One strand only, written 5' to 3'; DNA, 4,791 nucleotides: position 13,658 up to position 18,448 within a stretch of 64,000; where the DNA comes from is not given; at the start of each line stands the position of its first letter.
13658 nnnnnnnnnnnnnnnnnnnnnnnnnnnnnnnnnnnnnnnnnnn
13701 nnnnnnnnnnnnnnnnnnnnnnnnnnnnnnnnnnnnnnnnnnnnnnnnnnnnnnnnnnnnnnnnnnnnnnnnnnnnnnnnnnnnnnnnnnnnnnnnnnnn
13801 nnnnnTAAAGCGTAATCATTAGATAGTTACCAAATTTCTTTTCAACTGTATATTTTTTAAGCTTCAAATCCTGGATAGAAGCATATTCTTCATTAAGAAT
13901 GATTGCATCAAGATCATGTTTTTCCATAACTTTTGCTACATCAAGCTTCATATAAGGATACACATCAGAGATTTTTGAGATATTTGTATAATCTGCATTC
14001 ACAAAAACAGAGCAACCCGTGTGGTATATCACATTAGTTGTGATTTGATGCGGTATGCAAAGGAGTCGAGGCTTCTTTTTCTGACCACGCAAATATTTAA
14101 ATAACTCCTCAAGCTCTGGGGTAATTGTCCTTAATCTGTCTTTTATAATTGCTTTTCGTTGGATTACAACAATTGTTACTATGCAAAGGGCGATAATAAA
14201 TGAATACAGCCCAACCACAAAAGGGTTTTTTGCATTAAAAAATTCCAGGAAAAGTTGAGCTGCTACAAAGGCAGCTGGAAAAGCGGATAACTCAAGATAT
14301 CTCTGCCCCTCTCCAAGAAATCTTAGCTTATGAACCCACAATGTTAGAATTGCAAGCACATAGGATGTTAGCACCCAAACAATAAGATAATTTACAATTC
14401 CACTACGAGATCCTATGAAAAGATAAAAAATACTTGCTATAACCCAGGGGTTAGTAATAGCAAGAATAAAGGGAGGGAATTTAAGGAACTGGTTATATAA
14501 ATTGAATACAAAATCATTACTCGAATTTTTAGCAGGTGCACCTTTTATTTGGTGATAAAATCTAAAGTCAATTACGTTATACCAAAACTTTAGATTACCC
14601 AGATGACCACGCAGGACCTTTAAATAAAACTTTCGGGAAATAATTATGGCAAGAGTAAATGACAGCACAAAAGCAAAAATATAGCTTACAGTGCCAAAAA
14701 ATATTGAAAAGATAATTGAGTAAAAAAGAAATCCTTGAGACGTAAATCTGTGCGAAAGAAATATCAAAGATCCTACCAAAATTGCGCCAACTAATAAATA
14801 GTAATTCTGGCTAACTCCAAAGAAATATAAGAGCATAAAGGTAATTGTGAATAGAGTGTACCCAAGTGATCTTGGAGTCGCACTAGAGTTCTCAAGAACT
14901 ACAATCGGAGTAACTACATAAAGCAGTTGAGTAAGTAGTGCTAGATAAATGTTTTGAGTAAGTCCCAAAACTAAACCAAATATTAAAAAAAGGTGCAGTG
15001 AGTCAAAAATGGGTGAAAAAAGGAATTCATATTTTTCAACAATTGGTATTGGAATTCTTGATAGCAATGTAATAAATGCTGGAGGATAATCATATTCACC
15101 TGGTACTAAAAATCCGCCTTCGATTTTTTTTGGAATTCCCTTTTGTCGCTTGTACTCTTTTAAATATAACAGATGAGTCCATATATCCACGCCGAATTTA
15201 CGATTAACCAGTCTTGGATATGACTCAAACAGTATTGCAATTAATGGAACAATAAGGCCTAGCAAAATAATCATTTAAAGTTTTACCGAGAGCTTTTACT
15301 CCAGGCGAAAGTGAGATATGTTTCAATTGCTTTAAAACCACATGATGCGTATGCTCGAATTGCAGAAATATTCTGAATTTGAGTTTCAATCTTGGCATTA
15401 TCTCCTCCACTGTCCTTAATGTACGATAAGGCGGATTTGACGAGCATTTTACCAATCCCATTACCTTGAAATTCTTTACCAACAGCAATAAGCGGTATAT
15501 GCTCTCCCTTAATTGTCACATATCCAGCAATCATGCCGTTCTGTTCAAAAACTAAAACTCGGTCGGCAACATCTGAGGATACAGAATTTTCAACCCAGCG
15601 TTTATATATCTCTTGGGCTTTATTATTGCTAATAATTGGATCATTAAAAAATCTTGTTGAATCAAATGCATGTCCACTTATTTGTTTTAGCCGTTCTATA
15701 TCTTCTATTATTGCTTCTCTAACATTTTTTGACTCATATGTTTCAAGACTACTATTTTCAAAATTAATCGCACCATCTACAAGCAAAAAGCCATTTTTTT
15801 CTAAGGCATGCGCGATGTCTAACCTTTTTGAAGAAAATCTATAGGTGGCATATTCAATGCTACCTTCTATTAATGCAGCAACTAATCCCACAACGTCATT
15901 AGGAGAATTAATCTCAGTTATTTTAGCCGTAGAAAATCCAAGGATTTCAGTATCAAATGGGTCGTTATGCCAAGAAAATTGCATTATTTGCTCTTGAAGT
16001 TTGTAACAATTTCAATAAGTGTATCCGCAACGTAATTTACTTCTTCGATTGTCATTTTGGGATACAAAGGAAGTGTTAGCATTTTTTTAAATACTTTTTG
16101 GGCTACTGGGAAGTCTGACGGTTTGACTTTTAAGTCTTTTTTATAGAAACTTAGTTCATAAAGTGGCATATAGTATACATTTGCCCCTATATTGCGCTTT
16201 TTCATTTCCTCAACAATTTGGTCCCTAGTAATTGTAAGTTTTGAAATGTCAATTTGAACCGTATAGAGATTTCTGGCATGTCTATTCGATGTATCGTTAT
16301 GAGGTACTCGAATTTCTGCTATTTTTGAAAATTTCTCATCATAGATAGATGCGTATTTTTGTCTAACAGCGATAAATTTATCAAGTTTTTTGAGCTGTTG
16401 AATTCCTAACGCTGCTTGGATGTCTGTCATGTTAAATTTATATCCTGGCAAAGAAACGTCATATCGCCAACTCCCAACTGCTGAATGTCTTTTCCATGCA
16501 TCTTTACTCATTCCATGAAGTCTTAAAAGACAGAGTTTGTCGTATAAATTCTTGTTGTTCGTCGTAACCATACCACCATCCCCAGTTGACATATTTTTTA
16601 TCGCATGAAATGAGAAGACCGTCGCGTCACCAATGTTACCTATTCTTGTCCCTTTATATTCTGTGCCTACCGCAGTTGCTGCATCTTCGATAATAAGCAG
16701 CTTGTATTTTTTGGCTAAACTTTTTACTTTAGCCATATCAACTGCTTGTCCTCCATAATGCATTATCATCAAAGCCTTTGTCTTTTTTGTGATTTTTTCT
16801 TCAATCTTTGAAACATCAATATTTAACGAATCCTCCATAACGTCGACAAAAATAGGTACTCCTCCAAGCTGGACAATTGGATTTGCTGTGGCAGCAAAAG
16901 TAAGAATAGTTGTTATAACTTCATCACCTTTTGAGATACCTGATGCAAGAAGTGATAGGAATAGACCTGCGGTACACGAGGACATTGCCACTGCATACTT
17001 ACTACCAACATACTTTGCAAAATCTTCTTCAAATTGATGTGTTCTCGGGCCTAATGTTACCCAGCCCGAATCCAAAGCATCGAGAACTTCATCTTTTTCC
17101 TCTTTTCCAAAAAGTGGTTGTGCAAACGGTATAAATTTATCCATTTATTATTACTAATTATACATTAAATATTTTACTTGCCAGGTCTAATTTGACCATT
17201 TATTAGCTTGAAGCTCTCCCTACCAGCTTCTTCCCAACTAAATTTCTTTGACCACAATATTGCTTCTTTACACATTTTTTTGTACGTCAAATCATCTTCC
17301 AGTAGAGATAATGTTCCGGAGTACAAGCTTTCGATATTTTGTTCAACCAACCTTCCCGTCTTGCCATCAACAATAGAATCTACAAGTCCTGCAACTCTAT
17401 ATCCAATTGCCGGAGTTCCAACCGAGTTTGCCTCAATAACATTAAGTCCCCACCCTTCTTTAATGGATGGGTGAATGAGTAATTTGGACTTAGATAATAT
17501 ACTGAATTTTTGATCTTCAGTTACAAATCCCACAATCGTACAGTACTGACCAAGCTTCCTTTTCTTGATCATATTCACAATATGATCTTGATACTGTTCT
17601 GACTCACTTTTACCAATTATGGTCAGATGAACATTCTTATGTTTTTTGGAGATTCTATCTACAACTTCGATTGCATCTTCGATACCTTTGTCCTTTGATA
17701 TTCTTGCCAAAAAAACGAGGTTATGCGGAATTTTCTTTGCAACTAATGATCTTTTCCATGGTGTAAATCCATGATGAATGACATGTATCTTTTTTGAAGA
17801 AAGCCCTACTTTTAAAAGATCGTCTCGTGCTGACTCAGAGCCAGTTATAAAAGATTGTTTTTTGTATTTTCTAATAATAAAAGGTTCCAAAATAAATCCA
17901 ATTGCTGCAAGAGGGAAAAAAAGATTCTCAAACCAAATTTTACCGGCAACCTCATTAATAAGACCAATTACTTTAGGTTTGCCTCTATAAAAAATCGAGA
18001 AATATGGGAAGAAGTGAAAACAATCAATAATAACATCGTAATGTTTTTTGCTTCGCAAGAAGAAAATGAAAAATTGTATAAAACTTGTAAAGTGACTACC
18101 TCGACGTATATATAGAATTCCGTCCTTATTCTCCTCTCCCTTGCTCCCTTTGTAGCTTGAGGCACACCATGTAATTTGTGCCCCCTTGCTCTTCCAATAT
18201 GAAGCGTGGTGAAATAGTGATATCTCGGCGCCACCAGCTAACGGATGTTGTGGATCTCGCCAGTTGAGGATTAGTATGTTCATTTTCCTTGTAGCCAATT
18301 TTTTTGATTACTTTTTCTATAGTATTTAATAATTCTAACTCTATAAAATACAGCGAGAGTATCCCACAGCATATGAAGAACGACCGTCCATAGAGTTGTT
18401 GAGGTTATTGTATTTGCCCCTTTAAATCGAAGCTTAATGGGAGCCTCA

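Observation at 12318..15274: Convergent pair of paralogous membrane proteins from an unknown family with 'EGQRYLE' and '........' motifs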

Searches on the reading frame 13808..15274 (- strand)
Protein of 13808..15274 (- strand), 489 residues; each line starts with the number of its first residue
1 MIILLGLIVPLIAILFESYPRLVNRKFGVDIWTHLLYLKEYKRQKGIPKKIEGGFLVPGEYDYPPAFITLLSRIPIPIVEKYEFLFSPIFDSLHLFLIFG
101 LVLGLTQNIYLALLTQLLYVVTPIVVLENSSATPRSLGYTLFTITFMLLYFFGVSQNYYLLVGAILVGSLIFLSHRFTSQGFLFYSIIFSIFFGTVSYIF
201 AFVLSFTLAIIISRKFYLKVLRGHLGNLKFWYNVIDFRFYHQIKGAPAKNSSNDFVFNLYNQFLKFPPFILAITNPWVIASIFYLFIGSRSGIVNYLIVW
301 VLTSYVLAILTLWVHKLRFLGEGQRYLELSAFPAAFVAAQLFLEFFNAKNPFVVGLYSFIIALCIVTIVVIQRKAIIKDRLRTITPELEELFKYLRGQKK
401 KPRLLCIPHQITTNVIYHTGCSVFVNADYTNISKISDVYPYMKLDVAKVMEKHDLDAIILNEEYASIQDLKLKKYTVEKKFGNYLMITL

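Call 4: search_protein_families(library=pfam, proteins=[window:13808-15274:-], max_evalue=10)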
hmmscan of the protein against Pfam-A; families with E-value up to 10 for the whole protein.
window:13808-15274:- (489 aa): 1 family
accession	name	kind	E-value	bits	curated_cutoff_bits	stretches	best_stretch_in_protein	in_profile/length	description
PF06340.16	TcpF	-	0.036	13.4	25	1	430-481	54-105/317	Vibrio cholerae toxin co-regulated pilus biosynthesis protein F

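Call 5: search_protein_families(library=ncbifam, proteins=[window:13808-15274:-], max_evalue=10)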
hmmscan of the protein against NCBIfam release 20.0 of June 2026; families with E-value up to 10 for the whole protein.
window:13808-15274:- (489 aa): 0 families

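Call 10: find_homologous_proteins(query=window:13808-15274:-)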
Query window:13808-15274:- (489 aa): 237 proteins with E <= 0.001 among 8000 candidates; the best 120 are listed.
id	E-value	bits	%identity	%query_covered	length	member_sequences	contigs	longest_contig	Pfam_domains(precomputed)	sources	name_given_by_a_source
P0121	0.0e+0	1062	99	100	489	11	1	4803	-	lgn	-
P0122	3.0e-250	850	78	100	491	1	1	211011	-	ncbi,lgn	-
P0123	1.9e-222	758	70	99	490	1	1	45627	-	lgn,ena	-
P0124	9.8e-220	749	68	99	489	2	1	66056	-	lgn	-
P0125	1.4e-194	666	61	99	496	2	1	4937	-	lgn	-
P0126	1.3e-190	653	61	99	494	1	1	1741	-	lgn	-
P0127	5.0e-188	644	61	98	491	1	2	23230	-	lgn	-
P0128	5.4e-188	644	62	97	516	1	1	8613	-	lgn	-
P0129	6.7e-188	644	59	97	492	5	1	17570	-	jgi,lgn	-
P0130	8.0e-188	644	62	100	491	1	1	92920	-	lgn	-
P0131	9.4e-188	643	58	97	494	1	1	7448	-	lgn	-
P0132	1.8e-187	643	61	99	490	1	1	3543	-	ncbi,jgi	jgi:hypothetical protein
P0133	1.9e-187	642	59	99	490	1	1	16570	-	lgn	-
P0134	3.5e-187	642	60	99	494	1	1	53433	-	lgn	-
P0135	3.9e-187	641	61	99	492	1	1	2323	-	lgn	-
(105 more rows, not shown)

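Call 45: list_cluster_members(proteins=[L041:7986-9491:+, L041:7902-9491:+, L036:7974-9512:+, L039:7986-9491:+, window:12318-13805:+, window:13808-15274:-])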
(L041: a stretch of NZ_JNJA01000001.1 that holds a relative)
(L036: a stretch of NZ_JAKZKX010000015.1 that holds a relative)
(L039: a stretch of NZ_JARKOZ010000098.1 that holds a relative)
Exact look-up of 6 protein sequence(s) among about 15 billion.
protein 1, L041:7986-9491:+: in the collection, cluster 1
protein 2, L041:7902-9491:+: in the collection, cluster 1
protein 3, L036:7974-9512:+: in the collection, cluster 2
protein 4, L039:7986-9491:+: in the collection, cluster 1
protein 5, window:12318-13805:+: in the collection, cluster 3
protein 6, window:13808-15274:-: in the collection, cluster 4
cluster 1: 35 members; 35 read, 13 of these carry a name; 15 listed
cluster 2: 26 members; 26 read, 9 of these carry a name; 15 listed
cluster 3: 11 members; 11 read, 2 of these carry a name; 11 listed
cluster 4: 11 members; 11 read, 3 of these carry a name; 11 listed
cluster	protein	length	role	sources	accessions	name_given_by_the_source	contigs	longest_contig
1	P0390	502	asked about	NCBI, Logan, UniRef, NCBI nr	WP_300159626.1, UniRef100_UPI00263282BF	hypothetical protein [Solidesulfovibrio sp.] | hypothetical protein n=1 Tax=Solidesulfovibrio sp. TaxID=2910990 RepID=UPI00263282BF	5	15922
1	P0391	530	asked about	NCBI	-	-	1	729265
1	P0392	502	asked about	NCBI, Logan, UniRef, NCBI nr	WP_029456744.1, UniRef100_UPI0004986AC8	hypothetical protein [Solidesulfovibrio alcoholivorans] | hypothetical protein n=1 Tax=Solidesulfovibrio alcoholivorans TaxID=81406 ...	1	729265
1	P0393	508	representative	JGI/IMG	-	-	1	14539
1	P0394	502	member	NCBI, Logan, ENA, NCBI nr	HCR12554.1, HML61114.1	MAG TPA: hypothetical protein PKD41_09485 [Solidesulfovibrio sp.] | hypothetical protein [Desulfovibrio sp.]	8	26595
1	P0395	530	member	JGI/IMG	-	hypothetical protein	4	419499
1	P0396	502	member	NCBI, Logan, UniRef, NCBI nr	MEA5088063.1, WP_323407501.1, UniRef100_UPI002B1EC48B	hypothetical protein [Solidesulfovibrio sp.] | hypothetical protein n=1 Tax=Solidesulfovibrio sp. TaxID=2910990 RepID=UPI002B1EC48B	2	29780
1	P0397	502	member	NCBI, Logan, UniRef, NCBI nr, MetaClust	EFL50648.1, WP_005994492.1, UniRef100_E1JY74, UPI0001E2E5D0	hypothetical protein DesfrDRAFT_2589 [Solidesulfovibrio fructosivorans JJ]] | Glycosyltransferase RgtA/B/C/D-like domain-containing protein n=1 Tax=Solidesulfovibrio ... | hypothetical protein [Solidesulfovibrio fructosivorans]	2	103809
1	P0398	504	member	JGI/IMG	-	hypothetical protein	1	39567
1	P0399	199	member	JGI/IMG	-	hypothetical protein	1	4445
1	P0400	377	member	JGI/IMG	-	hypothetical protein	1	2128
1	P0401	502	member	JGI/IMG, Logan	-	hypothetical protein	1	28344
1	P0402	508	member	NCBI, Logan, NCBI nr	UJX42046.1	hypothetical protein K9F62_04995 [Desulfovibrio sp. JY]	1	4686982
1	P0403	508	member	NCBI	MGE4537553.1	MAG: hypothetical protein AB7D37_10775 [Desulfovibrio sp.]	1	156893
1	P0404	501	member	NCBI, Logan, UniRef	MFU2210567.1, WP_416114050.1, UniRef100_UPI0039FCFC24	hypothetical protein [Solidesulfovibrio sp. C21] | hypothetical protein n=1 Tax=Solidesulfovibrio sp. C21 TaxID=3398613 RepID=UPI0039FCFC24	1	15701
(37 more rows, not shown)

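Call 73: predict_structure(alignment_id=A4)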
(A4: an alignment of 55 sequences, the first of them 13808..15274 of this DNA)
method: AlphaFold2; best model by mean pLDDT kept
length: 489 residues; sequences in the alignment: 55
mean_pLDDT: 91.8   pTM: 0.90
mean pLDDT of the five models: 91.8, 91.5, 90.0, 89.6, 87.0
residues with pLDDT >= 90: 384; 70-90: 94; 50-70: 11; < 50: 0
segments of 3 or more residues with pLDDT < 50: none
pLDDT, mean of each block of 10 residues (from residue 1): 92 93 84 90 90 88 92 92 89 96 96 97 90 83 98 97 98 94 98 97 98 96 95 90 74 71 72 88 89 95 94 90 87 97 93 93 95 90 92 96 95 94 94 92 94 97 93 95 96
secondary structure, 60 per line:
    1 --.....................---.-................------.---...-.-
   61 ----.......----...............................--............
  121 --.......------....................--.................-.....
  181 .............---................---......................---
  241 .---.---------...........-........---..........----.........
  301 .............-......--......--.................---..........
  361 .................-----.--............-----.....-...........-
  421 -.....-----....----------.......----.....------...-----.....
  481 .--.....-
elements in order: H3-23 H29-44 E55-57 H65-71 H76-106 H109-120 H123-129 H136-155 H158-174 H176-193 H197-212 H216-237 H255-265 H267-274 H278-287 H292-313 H315-320 H323-328 H331-347 H351-377 H386-397 E403-407 H409-419 E422-426 H432-435 H446-452 E457-461 E476-481 E484-488

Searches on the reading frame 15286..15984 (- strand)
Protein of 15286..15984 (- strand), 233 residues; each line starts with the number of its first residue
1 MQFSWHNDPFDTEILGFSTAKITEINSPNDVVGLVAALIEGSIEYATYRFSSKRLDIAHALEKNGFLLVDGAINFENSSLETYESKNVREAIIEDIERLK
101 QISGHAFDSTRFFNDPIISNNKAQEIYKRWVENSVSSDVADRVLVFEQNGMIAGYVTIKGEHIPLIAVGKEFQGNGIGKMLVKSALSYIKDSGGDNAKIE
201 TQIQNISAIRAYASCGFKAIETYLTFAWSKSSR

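Call 9: search_protein_families(library=pfam, proteins=[window:15286-15984:-], max_evalue=0.001)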
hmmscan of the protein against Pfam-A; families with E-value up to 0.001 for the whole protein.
window:15286-15984:- (233 aa): 5 families
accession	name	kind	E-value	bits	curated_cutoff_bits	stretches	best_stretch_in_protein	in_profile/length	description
PF13673.13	Acetyltransf_10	-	1.4e-13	51.4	23.6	1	140-223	30-113/128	Acetyltransferase (GNAT) domain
PF00583.31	Acetyltransf_1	-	1.2e-11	45.4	20.7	1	130-217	27-116/116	Acetyltransferase (GNAT) family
PF13508.13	Acetyltransf_7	-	4.3e-10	40.3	27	1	142-218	4-83/84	Acetyltransferase (GNAT) domain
PF08445.16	FR47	-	3.5e-06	27.4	22.1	1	149-223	10-83/86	FR47-like protein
PF13302.13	Acetyltransf_3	-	0.00047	21.3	25.4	1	90-218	6-138/138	Acetyltransferase (GNAT) domain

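Call 41: search_protein_families(library=ncbifam, proteins=[window:15286-15984:-], max_evalue=0.00001)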
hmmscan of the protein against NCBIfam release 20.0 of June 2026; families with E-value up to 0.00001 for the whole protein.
window:15286-15984:- (233 aa): 5 families
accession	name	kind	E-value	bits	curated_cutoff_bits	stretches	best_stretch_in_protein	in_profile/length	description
NF008212.0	PRK10975.1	equivalog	6.1e-29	101.5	219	1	50-222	48-225/232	dTDP-4-amino-4,6-dideoxy-D-galactose acyltransferase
TIGR02382.1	wecD_rffC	equivalog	8.9e-20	71.1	195.1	1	51-217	6-180/191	dTDP-4-amino-4,6-dideoxy-D-galactose acyltransferase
TIGR01575.1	rimI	equivalog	2e-11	44.2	86.4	1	125-222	11-117/132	ribosomal protein S18-alanine N-acetyltransferase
NF000360.1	sat4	exception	5.8e-08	33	380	1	162-220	98-158/180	streptothricin N-acetyltransferase Sat4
NF007807.0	PRK10514.1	equivalog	3.1e-07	30.4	134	1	87-220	4-125/147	acetyltransferase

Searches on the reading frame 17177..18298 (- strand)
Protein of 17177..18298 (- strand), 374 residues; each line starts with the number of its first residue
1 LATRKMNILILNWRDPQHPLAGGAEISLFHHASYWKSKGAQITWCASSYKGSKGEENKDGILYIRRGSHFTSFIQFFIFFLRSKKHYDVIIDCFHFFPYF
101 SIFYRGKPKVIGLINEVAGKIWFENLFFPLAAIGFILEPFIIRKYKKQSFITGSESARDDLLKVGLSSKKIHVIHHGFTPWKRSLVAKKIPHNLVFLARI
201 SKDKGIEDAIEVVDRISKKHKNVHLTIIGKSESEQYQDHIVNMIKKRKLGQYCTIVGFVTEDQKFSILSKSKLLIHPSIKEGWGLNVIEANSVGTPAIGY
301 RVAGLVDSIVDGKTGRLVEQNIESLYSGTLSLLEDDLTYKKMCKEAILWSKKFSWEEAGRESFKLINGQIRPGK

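Call 9: search_protein_families(library=pfam, proteins=[window:17177-18298:-], max_evalue=0.001)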
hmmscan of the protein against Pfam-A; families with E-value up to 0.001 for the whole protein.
window:17177-18298:- (374 aa): 4 families
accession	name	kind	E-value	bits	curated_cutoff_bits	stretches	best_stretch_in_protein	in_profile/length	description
PF00534.26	Glycos_transf_1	-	7.6e-32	110.6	26.4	1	182-346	6-169/172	Glycosyl transferases group 1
PF13692.12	Glyco_trans_1_4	-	1.8e-23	83.8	27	1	192-335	2-142/142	Glycosyl transferases group 1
PF20706.3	GT4-conflict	-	2.8e-11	43.5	26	1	163-310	166-321/385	Family 4 Glycosyltransferase in conflict systems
PF13439.12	Glyco_transf_4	-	2.3e-08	34.7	28.5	1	22-178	2-166/170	Glycosyltransferase Family 4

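Call 41: search_protein_families(library=ncbifam, proteins=[window:17177-18298:-], max_evalue=0.00001)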
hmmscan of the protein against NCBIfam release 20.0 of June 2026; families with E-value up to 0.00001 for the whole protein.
window:17177-18298:- (374 aa): 27 families (the best 25 are shown)
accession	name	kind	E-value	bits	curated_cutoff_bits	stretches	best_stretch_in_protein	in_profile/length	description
NF038295.1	EPS_HpsP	equivalog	4.5e-22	78.6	550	1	182-361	199-379/388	hormogonium polysaccharide biosynthesis glycosyltransferase HpsP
NF041010.1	glycosy_Agl16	equivalog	6.4e-22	77.9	575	1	148-358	135-340/352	glycosylation protein Agl16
NF047880.1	glyco_SdgA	exception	1.1e-20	73.7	800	1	171-356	293-477/488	serine-aspartate repeat adhesin O-glycosyltransferase SdgA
NF041876.1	EPS_EpsE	equivalog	2.6e-20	73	400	1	187-335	210-361/389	exopolysaccharide biosynthesis GT4 family glycosyltransferase EpsE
NF046085.1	XrtY_assoc_Gly1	equivalog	1e-19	70.7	400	1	149-341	162-355/387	XrtY-associated glycosyltransferase XYAG1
TIGR03449.1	mycothiol_MshA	equivalog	5.5e-17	61.8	462.5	1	194-361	223-395/406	D-inositol-3-phosphate glycosyltransferase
TIGR03999.1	thiol_BshA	equivalog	2.1e-15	56.5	273.7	1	182-355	190-359/375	N-acetyl-alpha-D-glucosaminyl L-malate synthase BshA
TIGR02149.1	glgA_Coryne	subfamily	1.4e-14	54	302.4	1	149-363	147-384/391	glycogen synthase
NF012028.0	PRK15484.1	subfamily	8.5e-13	48.1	618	1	193-359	195-368/380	lipopolysaccharide N-acetylglucosaminyltransferase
NF041139.1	TreT_Thcocales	equivalog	4.8e-12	45.4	775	1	195-346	233-388/412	trehalose synthase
NF047881.1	glyco_SdgB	exception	1.3e-11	43.9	800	1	188-356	318-483/496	serine-aspartate repeat adhesin O-glycosyltransferase SdgB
NF038255.1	exopoly_VpsD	equivalog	2.1e-11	43.3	300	1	188-303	200-315/381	VpsD family glycosyltransferase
NF001901.0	PRK00654.1-5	equivalog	2.7e-11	42.6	649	1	196-365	321-487/502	glycogen synthase GlgA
TIGR02095.1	glgA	subfamily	3e-11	42.7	328.45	1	194-334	297-443/477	glycogen/starch synthase, ADP-glucose type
NF049988.1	MGlcDAGSynMgs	equivalog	5e-11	42.6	400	1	194-367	216-385/398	alpha-monoglucosyldiacylglycerol synthase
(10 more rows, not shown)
